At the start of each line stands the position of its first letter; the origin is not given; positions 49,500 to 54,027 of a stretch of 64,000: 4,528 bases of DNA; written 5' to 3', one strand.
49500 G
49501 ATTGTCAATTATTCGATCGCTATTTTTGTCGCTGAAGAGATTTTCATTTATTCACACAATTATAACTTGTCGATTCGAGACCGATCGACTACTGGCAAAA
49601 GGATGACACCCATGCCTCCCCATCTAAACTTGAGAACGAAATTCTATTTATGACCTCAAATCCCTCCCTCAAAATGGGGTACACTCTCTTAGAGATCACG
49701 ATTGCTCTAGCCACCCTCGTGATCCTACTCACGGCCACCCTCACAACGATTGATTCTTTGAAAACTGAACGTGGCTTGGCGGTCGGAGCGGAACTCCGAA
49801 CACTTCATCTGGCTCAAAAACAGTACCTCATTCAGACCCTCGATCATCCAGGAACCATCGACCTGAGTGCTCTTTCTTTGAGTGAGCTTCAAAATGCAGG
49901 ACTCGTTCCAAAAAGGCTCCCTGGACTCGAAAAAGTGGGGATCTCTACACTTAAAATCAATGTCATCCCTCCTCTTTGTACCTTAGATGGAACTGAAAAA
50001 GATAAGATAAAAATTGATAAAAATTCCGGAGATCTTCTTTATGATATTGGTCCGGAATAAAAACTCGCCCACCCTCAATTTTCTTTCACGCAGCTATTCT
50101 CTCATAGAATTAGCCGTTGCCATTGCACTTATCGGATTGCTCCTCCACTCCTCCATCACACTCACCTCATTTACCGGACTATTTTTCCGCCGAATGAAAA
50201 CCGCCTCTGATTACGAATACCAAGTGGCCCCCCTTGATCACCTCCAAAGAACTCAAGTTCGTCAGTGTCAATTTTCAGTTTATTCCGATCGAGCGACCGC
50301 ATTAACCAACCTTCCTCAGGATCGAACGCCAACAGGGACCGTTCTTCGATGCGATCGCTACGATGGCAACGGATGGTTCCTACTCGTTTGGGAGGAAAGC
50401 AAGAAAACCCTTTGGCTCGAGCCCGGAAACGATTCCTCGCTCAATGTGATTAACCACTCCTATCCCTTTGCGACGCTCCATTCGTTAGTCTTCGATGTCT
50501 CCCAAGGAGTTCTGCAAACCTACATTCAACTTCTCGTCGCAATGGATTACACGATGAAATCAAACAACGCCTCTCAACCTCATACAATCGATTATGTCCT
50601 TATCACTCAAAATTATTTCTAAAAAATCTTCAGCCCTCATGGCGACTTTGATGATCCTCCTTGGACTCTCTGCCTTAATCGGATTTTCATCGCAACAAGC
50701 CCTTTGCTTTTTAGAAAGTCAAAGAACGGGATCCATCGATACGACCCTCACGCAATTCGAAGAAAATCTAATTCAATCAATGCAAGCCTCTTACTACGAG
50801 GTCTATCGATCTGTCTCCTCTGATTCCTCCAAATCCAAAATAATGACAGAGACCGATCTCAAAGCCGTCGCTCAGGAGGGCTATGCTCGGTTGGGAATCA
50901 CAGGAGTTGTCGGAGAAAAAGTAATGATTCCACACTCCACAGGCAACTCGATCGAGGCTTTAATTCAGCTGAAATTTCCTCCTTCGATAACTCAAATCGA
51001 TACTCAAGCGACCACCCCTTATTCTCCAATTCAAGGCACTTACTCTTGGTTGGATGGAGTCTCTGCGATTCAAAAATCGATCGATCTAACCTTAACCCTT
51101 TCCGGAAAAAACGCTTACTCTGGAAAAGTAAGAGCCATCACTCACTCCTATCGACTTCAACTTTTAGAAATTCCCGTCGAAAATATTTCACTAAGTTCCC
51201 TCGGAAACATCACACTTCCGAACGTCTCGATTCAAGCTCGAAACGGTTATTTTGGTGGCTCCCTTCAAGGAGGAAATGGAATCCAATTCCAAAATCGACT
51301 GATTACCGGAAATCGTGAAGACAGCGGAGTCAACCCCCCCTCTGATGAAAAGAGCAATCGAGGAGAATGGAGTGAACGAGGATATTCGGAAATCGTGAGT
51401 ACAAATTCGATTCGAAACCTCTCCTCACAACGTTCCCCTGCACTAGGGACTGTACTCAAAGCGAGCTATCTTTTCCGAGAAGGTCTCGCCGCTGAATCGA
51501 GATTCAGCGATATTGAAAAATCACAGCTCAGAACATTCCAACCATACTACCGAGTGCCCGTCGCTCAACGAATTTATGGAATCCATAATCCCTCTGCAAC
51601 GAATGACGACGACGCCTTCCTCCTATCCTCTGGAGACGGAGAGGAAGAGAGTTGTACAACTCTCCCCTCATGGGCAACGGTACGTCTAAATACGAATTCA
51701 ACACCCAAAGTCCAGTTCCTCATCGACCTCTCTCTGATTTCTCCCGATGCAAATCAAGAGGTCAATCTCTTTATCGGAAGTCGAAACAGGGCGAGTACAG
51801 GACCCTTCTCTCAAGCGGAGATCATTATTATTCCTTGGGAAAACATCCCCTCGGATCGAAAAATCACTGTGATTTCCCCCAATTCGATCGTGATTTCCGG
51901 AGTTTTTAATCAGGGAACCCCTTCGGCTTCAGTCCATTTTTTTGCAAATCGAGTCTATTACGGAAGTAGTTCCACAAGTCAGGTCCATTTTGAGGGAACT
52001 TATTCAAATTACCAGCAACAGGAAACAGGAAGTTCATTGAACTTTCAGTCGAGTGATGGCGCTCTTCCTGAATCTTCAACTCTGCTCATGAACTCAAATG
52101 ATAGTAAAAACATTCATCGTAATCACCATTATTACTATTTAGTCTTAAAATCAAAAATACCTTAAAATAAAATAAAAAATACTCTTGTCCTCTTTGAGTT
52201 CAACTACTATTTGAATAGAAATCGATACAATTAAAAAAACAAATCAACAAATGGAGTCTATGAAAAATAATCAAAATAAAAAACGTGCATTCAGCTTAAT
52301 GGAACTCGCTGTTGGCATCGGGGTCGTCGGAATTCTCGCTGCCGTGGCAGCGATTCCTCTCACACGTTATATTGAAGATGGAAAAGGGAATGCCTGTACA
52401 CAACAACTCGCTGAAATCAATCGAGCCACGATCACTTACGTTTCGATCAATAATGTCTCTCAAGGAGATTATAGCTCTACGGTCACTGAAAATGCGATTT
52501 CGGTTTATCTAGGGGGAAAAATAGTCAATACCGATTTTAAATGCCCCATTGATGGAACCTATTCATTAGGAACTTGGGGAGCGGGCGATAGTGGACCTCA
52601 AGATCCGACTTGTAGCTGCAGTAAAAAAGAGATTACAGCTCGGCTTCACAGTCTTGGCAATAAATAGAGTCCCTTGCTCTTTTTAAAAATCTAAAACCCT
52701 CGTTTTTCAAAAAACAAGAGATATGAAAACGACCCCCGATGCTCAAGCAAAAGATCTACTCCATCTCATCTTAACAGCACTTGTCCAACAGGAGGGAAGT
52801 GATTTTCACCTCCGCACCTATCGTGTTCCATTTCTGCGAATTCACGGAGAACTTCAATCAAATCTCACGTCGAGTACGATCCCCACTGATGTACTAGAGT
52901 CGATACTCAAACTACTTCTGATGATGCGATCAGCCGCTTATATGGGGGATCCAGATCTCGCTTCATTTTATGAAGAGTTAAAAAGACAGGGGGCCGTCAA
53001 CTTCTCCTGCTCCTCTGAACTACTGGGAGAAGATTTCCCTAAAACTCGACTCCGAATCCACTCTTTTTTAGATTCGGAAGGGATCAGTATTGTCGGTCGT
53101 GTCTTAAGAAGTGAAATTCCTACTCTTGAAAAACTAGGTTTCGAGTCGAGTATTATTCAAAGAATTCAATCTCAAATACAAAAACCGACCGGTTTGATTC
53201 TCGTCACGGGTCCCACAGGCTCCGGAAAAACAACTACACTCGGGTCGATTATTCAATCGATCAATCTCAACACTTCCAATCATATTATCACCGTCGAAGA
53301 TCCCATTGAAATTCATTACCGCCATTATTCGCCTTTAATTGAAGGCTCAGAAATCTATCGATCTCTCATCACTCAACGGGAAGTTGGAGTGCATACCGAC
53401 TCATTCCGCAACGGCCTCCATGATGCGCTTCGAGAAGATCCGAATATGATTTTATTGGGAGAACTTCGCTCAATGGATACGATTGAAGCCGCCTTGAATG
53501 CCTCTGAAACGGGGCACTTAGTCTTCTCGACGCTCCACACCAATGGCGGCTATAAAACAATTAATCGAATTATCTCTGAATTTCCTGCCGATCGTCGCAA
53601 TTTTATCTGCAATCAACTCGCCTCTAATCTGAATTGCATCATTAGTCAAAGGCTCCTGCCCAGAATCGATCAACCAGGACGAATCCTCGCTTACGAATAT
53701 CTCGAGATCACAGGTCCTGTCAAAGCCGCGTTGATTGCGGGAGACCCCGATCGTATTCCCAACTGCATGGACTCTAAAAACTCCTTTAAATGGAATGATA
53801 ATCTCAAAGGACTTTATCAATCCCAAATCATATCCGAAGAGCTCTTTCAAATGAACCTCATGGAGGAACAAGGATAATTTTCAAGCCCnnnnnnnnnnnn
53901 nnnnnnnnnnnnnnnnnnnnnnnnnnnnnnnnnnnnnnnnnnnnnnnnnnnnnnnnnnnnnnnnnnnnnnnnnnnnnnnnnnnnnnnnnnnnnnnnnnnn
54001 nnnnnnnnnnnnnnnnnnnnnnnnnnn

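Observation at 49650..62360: Thirteen-gene type IV filament cluster mixing T2SS-like and T4aP-like features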

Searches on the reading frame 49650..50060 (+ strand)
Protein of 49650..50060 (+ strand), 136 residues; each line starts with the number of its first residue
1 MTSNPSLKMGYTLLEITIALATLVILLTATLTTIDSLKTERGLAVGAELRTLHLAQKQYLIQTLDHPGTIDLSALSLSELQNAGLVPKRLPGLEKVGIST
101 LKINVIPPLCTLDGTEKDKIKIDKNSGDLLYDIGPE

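Call 4: search_protein_families(library=pfam, max_evalue=0.01, proteins=[window:49650-50060:+])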
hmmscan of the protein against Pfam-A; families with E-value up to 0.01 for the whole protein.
window:49650-50060:+ (136 aa): 0 families

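Call 6: search_protein_families(library=ncbifam, max_evalue=0.01, proteins=[window:49650-50060:+])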
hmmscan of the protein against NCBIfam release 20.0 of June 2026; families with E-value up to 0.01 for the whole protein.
window:49650-50060:+ (136 aa): 1 family
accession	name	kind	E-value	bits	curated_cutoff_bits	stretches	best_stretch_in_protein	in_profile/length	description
NF041013.1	T4P_ComGE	equivalog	0.0058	16.7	49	0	10-41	5-36/83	competence type IV pilus minor pilin ComGE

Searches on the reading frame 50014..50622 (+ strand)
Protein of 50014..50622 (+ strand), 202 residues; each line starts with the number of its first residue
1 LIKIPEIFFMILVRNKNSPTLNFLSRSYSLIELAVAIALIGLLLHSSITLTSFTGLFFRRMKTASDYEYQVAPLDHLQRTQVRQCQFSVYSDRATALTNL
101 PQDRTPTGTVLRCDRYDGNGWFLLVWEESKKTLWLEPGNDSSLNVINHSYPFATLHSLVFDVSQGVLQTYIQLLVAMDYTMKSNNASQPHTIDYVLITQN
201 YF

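Call 4: search_protein_families(library=pfam, max_evalue=0.01, proteins=[window:50014-50622:+])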
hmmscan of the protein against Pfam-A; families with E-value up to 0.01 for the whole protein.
window:50014-50622:+ (202 aa): 1 family
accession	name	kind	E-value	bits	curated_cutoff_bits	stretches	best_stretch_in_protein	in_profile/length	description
PF07963.17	N_methyl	-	0.0037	17.2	21.2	1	26-44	5-23/27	Prokaryotic N-terminal methylation motif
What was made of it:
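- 50041..50622 (+): Minor pilin, 193 aa from ATG (202 aa from TTG at 50014), with signal SRS|YSLIE. Pfam N_methyl at 17 bits, below cut-off (call 4).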

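Call 6: search_protein_families(library=ncbifam, max_evalue=0.01, proteins=[window:50014-50622:+])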
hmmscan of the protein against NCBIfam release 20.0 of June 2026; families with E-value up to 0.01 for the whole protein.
window:50014-50622:+ (202 aa): 0 families

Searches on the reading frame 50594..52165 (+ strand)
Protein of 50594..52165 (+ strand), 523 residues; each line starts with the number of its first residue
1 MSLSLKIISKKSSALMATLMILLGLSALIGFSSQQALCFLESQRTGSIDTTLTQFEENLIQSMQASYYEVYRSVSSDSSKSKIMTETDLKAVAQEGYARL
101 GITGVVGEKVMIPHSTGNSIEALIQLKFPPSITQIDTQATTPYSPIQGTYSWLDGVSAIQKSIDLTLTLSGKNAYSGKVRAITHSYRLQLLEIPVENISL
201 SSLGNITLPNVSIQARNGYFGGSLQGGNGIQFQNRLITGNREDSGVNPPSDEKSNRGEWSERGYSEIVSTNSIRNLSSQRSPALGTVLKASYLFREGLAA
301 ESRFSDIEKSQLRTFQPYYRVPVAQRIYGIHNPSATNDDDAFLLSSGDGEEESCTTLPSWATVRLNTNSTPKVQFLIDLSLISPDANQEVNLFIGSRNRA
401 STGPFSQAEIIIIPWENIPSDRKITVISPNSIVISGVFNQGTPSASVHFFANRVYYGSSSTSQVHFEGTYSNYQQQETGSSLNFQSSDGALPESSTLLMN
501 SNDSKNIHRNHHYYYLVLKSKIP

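Call 4: search_protein_families(library=pfam, max_evalue=0.01, proteins=[window:50594-52165:+])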
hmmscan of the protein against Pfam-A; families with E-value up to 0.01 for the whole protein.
window:50594-52165:+ (523 aa): 0 families

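Call 6: search_protein_families(library=ncbifam, max_evalue=0.01, proteins=[window:50594-52165:+])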
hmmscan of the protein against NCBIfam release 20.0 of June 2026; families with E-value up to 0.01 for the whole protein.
window:50594-52165:+ (523 aa): 0 families

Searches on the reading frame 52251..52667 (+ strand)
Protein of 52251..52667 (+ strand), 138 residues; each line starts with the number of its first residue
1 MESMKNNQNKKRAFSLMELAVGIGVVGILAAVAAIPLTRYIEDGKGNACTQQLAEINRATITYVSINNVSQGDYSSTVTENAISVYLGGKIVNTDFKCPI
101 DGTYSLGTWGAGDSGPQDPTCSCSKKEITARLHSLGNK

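Call 4: search_protein_families(library=pfam, max_evalue=0.01, proteins=[window:52251-52667:+])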
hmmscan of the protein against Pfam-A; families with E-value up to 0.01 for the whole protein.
window:52251-52667:+ (138 aa): 1 family
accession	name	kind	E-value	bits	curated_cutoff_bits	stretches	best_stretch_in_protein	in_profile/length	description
PF07963.17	N_methyl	-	0.00015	21.6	21.2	1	9-33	2-26/27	Prokaryotic N-terminal methylation motif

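Call 6: search_protein_families(library=ncbifam, max_evalue=0.01, proteins=[window:52251-52667:+])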
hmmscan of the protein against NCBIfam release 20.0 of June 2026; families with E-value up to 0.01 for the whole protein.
window:52251-52667:+ (138 aa): 3 families
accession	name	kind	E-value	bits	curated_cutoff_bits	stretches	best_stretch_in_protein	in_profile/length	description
TIGR02532.1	IV_pilin_GFxxxE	domain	0.00072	19.3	16.3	1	11-34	1-24/24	prepilin-type N-terminal cleavage/methylation domain-containing protein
NF007862.0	PRK10574.1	equivalog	0.001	19.2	138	1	9-44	2-37/145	prepilin peptidase-dependent pilin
NF041775.1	typeIV_PilA_Myxo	equivalog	0.009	16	400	0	9-40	8-39/214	type IV pilin protein PilA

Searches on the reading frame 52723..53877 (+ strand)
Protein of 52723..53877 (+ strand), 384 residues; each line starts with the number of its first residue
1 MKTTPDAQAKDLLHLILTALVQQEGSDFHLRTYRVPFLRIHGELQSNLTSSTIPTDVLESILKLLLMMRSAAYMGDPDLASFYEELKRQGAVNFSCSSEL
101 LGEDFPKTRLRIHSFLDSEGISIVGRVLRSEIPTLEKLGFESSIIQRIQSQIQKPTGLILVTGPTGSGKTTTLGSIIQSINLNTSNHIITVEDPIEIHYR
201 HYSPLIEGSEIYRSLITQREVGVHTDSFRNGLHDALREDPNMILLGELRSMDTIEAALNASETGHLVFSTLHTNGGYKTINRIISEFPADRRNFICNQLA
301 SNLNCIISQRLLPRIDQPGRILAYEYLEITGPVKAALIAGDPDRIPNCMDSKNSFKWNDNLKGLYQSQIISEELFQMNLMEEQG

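Call 4: search_protein_families(library=pfam, max_evalue=0.01, proteins=[window:52723-53877:+])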
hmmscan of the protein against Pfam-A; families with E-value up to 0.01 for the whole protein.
window:52723-53877:+ (384 aa): 9 families
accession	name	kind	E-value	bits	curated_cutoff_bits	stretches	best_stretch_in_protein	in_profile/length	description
PF00437.27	T2SSE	-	1.9e-46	158.9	24.9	1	110-317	94-283/370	Type II/IV secretion system protein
PF25199.1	nSTAND_NTPase5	-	4.3e-06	27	34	1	141-250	21-134/145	Novel STAND NTPase 5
PF13191.12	AAA_16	-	4.8e-06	27.6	32.6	1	151-265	18-132/167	AAA ATPase domain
PF04851.21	ResIII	-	0.00017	22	22.5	1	143-202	10-70/164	Type III restriction enzyme, res subunit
PF06414.18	Zeta_toxin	-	0.00046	20.1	22.3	1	149-254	11-110/199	Zeta toxin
PF13401.12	AAA_22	-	0.00067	20.4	27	1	155-193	4-33/130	AAA domain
PF01580.24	FtsK_SpoIIIE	-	0.0013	18.7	24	1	148-184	31-67/221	FtsK/SpoIIIE family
PF13476.12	AAA_23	-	0.0059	17.7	27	0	155-174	18-37/201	AAA domain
PF13245.12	AAA_19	-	0.0073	16.9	25.1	0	155-184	10-39/134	AAA domain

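Call 6: search_protein_families(library=ncbifam, max_evalue=0.01, proteins=[window:52723-53877:+])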
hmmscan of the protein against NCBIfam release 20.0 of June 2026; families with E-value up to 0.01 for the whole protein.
window:52723-53877:+ (384 aa): 21 families
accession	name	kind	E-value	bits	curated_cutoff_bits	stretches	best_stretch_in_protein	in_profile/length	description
TIGR01420.1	pilT_fam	subfamily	1.5e-83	280.9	319.1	1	14-373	3-332/343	PilT/PilU family type 4a pilus ATPase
NF007755.0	PRK10436.1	equivalog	2.6e-42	145.1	617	1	6-315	82-358/465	type II secretion system protein GspE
TIGR02538.1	type_IV_pilB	equivalog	1.5e-40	139.4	675.65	1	9-315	181-455/564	type IV-A pilus assembly ATPase PilB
TIGR02533.1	type_II_gspE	equivalog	8.3e-40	136.9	630.25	1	118-316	203-383/486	type II secretion system ATPase GspE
TIGR02525.1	plasmid_TraJ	equivalog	6.4e-39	134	368.3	1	119-370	116-358/372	plasmid transfer ATPase TraJ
TIGR02524.1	dot_icm_DotB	equivalog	2e-38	132.5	463.3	1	118-376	100-351/358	Dot/Icm type IV secretion system ATPase DotB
NF041000.1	ATPase_ComGA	equivalog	1.5e-35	122.5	300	1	108-313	80-266/267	competence type IV pilus ATPase ComGA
NF053534.1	T4PilAsmATPsTfpB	equivalog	3.3e-32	111.6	850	1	110-284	288-450/584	type IV pilus assembly ATPase TfpB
NF058587.1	archaellum_moto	equivalog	3.1e-15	55.9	550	1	159-286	278-396/527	archaellum flagellar ATPase motor FlaI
TIGR03819.1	heli_sec_ATPase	hypoth_equivalog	1.9e-12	47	373.15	1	110-282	126-296/340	TadA family conjugal transfer-associated ATPase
TIGR02788.1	VirB11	equivalog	1e-11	44.4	249.95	1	159-284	147-263/308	P-type DNA transfer ATPase VirB11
TIGR02782.1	TrbB_P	equivalog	4.6e-09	36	304.55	1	158-283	138-252/303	P-type conjugative transfer ATPase TrbB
NF010469.0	PRK13894.1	subfamily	3.5e-08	33.2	508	1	156-284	149-265/320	conjugal transfer ATPase TrbB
NF010425.0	PRK13851.1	equivalog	7.6e-08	31.6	461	1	159-283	165-280/344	type IV secretion system protein VirB11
NF053672.1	bindosome_BasE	exception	2.1e-07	30.1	1000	1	159-284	273-389/512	bindosome assembly system ATPase subunit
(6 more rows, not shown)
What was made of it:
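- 52723..53877 (+): PilT/PilU-family retraction ATPase, 384 aa. TIGR01420 at 281 bits (cut-off 319) and T2SSE (calls 4, 6).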

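Call 43: search_solved_structures(query=window:52723-53874:+, max_evalue=1e-10)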
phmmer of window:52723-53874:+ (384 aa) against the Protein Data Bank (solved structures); distinct sequences matched with E-value up to 1e-10: 24.
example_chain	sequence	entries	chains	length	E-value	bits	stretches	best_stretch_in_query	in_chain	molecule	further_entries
5fl3_A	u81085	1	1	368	2.8e-57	197.8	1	7-348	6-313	PILI RETRACTION PROTEIN PILT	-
6ojx_A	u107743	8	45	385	4e-54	187.4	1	13-339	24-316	Twitching motility pilus retraction ATPase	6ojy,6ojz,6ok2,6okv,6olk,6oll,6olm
5zfq_A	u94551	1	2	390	2.2e-53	185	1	13-339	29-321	Twitching motility pilus retraction protein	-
2ewv_A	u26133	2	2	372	5.6e-51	177.1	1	83-334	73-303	twitching motility protein PilT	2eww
2gsz_A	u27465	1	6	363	9e-51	176.4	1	84-334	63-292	twitching motility protein PilT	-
3jvu_A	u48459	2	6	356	6.9e-48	166.9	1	107-338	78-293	Twitching mobility protein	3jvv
2eyu_A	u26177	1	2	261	9.4e-48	166.5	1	130-333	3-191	twitching motility protein PilT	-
9n32_A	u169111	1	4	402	8.8e-42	146.8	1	80-339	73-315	PilU protein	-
10my_A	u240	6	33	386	2e-36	129.2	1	108-338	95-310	PilT/PilU family type 4a pilus ATPase | Twitching motility protein PilT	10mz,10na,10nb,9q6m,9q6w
6geb_A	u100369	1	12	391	6.2e-34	121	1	119-377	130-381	DotB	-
5zfr_A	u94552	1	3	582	1.8e-32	116.2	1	3-341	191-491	Type IV pilus biogenesis ATPase PilB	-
6olj_C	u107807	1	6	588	1e-31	113.7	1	3-348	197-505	Type IV pilus biogenesis ATPase PilB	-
5tsg_B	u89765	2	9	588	1.9e-31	112.8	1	3-318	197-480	Type IV pilus biogenesis ATPase PilB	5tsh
3jc8_Ba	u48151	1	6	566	3.9e-28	101.9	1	3-315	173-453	Type IV-A pilus assembly ATPase PilB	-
1p9r_A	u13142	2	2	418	5.8e-26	94.8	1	5-283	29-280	General secretion pathway protein E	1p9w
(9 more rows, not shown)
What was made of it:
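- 52723..53877 (+): Best solved relatives are PilT of Thermus (198 bits), Geobacter (187) and Aquifex (177), with PilU at 147 (call 43).
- On T4aP: The best PDB matches are all PilT (calls 6, 43).
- The best solved relatives of the 384-aa ATPase are PilT proteins (call 43).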
